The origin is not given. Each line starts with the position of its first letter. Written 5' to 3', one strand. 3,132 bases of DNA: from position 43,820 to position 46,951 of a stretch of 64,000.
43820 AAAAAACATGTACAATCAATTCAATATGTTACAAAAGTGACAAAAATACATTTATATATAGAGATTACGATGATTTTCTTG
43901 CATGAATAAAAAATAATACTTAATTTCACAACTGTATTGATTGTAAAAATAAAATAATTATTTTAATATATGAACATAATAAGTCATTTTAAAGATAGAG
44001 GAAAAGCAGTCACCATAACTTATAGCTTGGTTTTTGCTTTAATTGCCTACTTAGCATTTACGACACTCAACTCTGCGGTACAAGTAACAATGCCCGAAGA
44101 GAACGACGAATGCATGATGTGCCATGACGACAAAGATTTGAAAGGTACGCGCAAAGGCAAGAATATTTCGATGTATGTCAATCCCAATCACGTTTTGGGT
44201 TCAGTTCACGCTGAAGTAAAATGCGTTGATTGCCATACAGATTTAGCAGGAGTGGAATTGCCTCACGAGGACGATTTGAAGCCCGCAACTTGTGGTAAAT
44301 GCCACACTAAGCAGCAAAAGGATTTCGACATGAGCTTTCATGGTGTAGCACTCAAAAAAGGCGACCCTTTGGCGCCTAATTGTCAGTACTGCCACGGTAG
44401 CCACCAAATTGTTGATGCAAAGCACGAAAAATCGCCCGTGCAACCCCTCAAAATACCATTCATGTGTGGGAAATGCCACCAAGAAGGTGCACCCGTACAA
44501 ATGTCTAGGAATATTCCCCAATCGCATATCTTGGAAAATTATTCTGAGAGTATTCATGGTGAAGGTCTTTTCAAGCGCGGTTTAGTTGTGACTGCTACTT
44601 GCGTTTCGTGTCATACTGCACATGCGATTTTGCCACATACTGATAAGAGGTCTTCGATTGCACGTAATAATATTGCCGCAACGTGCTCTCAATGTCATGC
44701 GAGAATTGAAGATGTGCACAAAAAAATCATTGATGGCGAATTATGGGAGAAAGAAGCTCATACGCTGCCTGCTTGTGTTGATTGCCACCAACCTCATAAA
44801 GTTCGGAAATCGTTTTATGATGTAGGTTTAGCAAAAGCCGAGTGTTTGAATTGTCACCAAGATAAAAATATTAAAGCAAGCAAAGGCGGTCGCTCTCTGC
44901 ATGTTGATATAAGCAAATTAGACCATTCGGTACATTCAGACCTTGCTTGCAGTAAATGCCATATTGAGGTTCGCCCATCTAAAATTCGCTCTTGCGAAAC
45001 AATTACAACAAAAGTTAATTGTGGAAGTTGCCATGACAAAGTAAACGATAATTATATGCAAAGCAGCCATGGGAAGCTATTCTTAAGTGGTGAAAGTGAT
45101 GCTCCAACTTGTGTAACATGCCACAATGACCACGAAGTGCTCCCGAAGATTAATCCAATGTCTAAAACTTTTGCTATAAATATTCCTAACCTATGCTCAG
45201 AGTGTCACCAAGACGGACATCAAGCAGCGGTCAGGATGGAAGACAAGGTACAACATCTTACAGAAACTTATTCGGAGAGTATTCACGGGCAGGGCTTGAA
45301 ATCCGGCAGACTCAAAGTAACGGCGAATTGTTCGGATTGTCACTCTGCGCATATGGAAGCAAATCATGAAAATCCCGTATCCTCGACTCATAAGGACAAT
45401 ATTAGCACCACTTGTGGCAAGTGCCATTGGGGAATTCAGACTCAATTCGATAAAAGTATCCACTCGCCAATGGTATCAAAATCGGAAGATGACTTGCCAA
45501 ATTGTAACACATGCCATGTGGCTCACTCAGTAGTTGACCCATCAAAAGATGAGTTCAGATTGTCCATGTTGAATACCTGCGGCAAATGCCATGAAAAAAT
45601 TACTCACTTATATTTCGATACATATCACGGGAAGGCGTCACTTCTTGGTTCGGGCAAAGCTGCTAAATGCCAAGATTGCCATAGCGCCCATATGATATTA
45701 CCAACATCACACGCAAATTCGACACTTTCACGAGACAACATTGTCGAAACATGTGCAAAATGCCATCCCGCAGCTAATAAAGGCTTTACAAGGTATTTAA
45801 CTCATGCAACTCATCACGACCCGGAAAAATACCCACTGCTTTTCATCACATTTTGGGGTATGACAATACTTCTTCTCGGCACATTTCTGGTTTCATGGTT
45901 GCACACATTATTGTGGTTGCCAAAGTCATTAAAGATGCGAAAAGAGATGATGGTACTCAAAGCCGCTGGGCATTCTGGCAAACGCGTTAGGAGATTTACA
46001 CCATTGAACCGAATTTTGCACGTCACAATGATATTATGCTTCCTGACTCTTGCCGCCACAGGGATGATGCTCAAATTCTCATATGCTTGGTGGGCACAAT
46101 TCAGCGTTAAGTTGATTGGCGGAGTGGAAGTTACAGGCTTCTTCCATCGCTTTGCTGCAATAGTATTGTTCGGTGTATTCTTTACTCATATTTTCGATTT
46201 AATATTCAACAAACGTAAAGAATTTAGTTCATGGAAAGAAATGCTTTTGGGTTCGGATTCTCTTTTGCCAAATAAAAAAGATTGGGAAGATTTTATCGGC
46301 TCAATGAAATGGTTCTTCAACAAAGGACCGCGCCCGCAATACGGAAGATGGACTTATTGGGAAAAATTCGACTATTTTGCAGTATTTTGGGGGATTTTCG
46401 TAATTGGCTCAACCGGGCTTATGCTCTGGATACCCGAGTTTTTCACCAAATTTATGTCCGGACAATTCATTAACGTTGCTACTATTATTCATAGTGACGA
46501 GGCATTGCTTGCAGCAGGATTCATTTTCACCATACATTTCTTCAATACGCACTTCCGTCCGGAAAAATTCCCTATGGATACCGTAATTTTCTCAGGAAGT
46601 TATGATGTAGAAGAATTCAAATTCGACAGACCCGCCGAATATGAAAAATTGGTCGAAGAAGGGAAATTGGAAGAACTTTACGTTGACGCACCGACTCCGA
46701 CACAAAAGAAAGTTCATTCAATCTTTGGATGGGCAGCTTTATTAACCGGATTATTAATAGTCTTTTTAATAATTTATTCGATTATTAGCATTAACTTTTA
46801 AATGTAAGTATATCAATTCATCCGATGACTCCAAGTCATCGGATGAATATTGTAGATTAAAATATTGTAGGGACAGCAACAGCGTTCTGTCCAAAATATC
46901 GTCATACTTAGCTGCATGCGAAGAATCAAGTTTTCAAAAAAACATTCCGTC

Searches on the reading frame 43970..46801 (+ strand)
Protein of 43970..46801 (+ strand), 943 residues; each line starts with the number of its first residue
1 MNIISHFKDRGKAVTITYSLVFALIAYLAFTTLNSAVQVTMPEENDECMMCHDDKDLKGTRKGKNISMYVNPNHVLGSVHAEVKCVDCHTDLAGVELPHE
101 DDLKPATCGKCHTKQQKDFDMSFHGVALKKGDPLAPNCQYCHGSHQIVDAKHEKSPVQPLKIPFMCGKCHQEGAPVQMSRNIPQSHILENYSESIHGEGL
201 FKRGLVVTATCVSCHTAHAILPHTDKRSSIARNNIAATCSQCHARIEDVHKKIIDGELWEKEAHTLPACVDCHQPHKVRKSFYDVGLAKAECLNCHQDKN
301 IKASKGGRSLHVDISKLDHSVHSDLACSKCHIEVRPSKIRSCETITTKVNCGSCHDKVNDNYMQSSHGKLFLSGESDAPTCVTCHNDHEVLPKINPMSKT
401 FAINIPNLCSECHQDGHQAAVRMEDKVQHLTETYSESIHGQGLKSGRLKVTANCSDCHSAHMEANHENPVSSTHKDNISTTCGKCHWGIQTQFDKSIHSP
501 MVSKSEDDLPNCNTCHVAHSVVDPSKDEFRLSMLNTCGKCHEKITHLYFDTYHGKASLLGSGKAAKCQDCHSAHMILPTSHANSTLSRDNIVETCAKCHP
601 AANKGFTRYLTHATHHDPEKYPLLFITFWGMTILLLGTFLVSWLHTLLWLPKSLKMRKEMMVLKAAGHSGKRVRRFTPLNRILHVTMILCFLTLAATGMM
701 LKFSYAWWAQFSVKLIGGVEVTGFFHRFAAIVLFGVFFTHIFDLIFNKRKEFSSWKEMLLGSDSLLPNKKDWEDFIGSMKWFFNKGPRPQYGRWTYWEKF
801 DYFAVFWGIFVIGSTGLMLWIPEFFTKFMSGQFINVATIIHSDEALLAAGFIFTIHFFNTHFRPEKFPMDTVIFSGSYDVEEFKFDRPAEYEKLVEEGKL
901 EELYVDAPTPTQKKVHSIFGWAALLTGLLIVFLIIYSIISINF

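Call 41: search_protein_families(library=pfam, proteins=[window:43970-46801:+], max_evalue=0.001)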
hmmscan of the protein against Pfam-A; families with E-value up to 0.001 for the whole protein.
window:43970-46801:+ (943 aa): 6 families
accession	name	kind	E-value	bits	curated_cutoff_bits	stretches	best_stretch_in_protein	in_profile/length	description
PF14522.11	Cytochrome_C7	-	5e-22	77.9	24.8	3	450-516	12-66/67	Cytochrome c7 and related cytochrome c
PF14537.11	Cytochrom_c3_2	-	1.4e-18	67.6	25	0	322-414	4-79/79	Cytochrome c3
PF09699.15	Paired_CXXCH_1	-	6.2e-14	51.8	20.6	0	207-245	5-38/41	Doubled CXXCH motif (Paired_CXXCH_1)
PF01292.26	Ni_hydr_CYTB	-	9.8e-12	45.4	30.1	1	628-759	46-177/179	Prokaryotic cytochrome b561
PF02085.21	Cytochrom_CIII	-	9.9e-12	45.5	22.9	2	71-170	22-101/101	Class III cytochrome C family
PF03264.19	Cytochrom_NNT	-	3.5e-06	27.3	24.1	0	43-94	123-169/174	NapC/NirT cytochrome c family, N-terminal region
